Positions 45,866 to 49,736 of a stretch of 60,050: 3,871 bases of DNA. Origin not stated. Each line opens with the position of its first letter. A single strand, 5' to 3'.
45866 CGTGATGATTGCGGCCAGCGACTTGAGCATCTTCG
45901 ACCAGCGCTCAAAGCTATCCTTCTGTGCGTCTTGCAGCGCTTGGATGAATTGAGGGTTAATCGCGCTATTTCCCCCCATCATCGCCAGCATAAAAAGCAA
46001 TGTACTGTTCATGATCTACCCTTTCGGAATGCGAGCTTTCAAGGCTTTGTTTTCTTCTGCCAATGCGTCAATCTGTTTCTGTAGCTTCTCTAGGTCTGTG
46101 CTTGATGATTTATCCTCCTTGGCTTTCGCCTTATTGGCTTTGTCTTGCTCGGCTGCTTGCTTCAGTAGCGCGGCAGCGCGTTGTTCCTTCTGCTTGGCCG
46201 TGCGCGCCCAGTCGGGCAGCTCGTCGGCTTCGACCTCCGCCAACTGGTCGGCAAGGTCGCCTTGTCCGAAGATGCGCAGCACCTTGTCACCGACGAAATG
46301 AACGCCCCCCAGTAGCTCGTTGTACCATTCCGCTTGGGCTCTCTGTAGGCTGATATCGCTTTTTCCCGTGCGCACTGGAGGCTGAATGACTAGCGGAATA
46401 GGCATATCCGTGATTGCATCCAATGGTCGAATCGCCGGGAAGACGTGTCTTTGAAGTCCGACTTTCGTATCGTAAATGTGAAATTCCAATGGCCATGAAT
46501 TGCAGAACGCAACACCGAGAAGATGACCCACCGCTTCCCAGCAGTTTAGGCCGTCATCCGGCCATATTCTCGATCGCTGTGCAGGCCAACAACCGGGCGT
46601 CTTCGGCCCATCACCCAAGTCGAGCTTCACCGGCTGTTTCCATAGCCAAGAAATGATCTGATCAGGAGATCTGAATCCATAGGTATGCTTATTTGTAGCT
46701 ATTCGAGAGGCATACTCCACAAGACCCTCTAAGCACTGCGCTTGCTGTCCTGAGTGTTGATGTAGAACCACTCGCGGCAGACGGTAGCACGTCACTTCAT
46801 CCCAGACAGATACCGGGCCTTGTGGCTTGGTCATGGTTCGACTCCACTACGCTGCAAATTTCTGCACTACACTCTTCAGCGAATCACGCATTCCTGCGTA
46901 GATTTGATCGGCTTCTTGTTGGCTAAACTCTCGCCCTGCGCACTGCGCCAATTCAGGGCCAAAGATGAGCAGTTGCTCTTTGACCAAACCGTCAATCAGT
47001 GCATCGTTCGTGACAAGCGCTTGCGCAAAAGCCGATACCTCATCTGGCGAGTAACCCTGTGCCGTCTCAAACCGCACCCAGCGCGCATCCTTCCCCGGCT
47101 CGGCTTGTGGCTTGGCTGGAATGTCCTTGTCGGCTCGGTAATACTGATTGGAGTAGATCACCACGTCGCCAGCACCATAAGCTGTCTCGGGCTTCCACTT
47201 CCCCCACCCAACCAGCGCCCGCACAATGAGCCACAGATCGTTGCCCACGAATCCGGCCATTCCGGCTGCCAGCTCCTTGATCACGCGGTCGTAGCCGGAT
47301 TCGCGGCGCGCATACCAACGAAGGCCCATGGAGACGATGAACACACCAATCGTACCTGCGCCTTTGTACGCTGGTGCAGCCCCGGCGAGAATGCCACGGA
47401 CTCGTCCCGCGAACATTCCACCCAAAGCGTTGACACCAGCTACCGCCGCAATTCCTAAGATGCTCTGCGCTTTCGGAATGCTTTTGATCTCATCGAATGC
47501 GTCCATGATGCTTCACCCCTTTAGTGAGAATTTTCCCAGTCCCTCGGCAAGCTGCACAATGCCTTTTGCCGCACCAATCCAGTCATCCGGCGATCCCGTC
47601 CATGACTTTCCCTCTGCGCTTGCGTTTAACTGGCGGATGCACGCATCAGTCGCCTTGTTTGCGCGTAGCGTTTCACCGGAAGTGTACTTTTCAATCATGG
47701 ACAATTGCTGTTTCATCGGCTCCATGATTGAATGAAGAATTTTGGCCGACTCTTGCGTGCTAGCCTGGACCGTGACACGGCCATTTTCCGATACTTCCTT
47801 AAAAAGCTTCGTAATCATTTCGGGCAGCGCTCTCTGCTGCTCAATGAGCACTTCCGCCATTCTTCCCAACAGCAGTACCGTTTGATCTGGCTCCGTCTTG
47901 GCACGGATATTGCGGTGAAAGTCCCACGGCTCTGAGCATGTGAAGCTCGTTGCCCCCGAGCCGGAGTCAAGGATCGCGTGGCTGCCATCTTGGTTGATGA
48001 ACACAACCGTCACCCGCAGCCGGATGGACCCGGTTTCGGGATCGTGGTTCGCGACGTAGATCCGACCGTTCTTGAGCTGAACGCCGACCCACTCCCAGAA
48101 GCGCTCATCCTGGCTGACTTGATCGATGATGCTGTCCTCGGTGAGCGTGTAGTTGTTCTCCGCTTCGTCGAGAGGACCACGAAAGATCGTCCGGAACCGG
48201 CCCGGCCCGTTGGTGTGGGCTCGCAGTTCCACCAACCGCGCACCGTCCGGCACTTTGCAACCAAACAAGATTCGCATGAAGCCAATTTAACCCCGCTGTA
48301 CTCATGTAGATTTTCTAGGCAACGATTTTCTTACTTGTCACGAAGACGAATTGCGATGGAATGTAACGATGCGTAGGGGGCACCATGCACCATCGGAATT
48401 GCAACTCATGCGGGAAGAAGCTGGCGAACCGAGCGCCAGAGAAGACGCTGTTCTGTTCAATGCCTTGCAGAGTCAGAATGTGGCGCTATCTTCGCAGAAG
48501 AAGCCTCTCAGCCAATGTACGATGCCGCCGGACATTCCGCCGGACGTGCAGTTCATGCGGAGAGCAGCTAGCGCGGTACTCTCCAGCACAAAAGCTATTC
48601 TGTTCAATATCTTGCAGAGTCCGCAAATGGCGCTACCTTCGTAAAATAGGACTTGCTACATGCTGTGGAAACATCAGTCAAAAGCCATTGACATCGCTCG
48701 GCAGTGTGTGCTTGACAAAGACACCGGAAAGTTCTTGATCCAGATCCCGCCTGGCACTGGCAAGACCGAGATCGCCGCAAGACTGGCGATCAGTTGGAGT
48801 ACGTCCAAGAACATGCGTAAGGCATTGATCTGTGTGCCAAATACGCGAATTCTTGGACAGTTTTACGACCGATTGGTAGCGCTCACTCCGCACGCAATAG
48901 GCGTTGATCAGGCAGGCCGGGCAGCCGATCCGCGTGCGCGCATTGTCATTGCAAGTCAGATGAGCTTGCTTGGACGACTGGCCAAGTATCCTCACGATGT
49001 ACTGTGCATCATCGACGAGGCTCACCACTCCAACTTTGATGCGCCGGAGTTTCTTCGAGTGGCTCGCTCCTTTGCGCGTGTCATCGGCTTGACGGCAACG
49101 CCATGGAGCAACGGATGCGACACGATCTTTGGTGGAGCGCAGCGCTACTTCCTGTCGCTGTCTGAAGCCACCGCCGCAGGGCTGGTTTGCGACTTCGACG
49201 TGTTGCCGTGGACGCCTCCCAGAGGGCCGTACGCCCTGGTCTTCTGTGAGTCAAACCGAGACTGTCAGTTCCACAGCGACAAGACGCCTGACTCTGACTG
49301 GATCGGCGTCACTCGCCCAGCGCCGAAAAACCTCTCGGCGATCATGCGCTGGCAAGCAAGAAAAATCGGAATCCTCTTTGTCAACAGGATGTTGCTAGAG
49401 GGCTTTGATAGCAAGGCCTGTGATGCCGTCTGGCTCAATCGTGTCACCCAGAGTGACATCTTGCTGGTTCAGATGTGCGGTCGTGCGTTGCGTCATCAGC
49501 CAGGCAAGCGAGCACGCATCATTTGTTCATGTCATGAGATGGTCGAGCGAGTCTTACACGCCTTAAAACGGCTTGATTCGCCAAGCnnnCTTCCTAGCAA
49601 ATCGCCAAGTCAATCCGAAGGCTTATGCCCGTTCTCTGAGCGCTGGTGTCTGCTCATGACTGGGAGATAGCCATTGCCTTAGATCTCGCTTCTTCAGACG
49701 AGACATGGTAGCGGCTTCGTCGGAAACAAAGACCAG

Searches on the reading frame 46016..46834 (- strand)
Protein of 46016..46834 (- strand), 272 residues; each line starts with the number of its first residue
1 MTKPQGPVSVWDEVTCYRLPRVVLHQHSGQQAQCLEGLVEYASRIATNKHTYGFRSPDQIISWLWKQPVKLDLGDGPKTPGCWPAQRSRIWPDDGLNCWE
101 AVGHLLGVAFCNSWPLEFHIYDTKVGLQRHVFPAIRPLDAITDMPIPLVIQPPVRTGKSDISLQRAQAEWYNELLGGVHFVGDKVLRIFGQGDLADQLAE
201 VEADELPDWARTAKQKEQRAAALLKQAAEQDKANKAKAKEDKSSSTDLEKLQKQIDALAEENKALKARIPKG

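Call 10: search_protein_families(library=pfam, proteins=[window:46016-46834:-], max_evalue=0.01)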
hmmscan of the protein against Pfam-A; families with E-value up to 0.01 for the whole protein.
window:46016-46834:- (272 aa): 1 family
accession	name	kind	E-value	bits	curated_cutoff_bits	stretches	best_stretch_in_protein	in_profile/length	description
PF04130.18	GCP_C_terminal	-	0.0049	16.8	25.8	1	189-261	14-85/309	Gamma tubulin complex component C-terminal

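Call 12: search_protein_families(library=padloc, proteins=[window:46016-46834:-], max_evalue=0.001)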
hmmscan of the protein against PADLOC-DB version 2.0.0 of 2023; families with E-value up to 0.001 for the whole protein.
window:46016-46834:- (272 aa): 0 families

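Call 55: search_protein_families(library=phrogs, proteins=[window:46016-46834:-], max_evalue=0.001)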
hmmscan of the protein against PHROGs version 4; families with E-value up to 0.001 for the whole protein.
window:46016-46834:- (272 aa): 0 families

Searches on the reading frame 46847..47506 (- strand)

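Call 10: search_protein_families(library=pfam, proteins=[window:46847-47506:-], max_evalue=0.01)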
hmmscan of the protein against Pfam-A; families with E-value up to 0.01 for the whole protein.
window:46847-47506:- (219 aa): 1 family
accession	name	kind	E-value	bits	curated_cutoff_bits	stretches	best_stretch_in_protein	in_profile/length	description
PF02839.19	CBM_5_12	-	7.1e-05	23.2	26.2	1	104-125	2-26/44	Carbohydrate-binding module family 5/12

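Call 12: search_protein_families(library=padloc, proteins=[window:46847-47506:-], max_evalue=0.001)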
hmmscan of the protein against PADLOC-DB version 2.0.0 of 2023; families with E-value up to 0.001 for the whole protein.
window:46847-47506:- (219 aa): 0 families

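Call 55: search_protein_families(library=phrogs, proteins=[window:46847-47506:-], max_evalue=0.001)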
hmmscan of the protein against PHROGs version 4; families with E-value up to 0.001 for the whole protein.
window:46847-47506:- (219 aa): 0 families

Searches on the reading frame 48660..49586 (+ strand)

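Call 10: search_protein_families(library=pfam, proteins=[window:48660-49586:+], max_evalue=0.01)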
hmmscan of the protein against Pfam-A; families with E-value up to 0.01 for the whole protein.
window:48660-49586:+ (309 aa): 7 families
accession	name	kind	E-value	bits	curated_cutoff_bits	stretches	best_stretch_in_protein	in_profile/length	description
PF04851.21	ResIII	-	3.9e-17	63.1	22.5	1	4-148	6-162/164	Type III restriction enzyme, res subunit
PF00270.35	DEAD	-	1.5e-09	38.3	26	1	5-149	3-161/167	DEAD/DEAH box helicase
PF09848.15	SLFN-g3_helicase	-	0.00051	19.9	24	1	26-123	5-90/354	Schlafen group 3, DNA/RNA helicase domain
PF00271.37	Helicase_C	-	0.00068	20.3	23.5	1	190-279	16-109/110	Helicase conserved C-terminal domain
PF22679.2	T1R_D3-like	-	0.00079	20.3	27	1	227-279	91-143/158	Type I restriction enzyme subunit R domain 3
PF13086.12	AAA_11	-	0.0013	19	27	1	5-74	5-74/257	AAA domain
PF13401.12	AAA_22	-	0.0016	19.2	27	0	30-134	13-106/130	AAA domain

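Call 12: search_protein_families(library=padloc, proteins=[window:48660-49586:+], max_evalue=0.001)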
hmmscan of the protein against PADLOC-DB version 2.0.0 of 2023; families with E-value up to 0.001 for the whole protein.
window:48660-49586:+ (309 aa): 10 families
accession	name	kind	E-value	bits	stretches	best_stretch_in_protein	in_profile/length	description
PDLC02707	PbeA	-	4.4e-08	30.2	0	3-149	254-414/672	PbeA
PDLC01439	typeIV_DinG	-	1.1e-06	25.6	1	3-76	17-84/575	CAS-IV-A; associated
PDLC02704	PbeA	-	1.7e-06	24.8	0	104-164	375-434/682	PbeA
PDLC03597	REase_MTase_IIG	-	3.6e-06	22.8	0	238-285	554-601/1646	Type IIG restriction enzyme-methyltransferase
PDLC03659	mREase_IV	-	6.3e-05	19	0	227-283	501-557/945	Type IV methyl-directed restriction enzyme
PDLC02703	PbeA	-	0.00014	18.6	0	3-180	248-442/626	PbeA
PDLC02706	PbeA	-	0.00029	17.6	0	105-149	388-432/722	PbeA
PDLC00938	Cas3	-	0.00074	16.8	0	25-75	2-52/358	CRISPR-associated helicase Cas3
PDLC01765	Cas3c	-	0.0008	16.4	0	19-68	180-229/612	-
PDLC03048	REase_I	-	0.00099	15.3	0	231-261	606-636/976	Type I restriction enzyme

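Call 56: search_protein_families(library=ncbifam, proteins=[window:48660-49586:+], max_evalue=0.001)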
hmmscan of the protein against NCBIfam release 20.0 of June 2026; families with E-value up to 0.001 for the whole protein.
window:48660-49586:+ (309 aa): 5 families
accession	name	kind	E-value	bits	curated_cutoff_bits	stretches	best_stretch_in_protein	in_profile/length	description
NF053632.1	heli_RadD_YejH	equivalog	2.3e-09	36.1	720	1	227-288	290-351/573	DNA repair helicase RadD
TIGR00348.1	hsdR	subfamily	3.1e-06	26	284.55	0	233-283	596-646/674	HsdR family type I site-specific deoxyribonuclease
TIGR04095.1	dnd_restrict_1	equivalog_domain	1.4e-05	24.3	600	0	228-288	332-392/451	DNA phosphorothioation system restriction enzyme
NF046051.1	restrict_EcoAI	equivalog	0.00053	18.5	550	0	6-151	162-316/768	EcoAI/FtnUII family type I restriction enzme subunit R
NF004067.0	PRK05580.1-4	equivalog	0.00059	18.3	763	0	4-139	207-346/737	primosomal protein N'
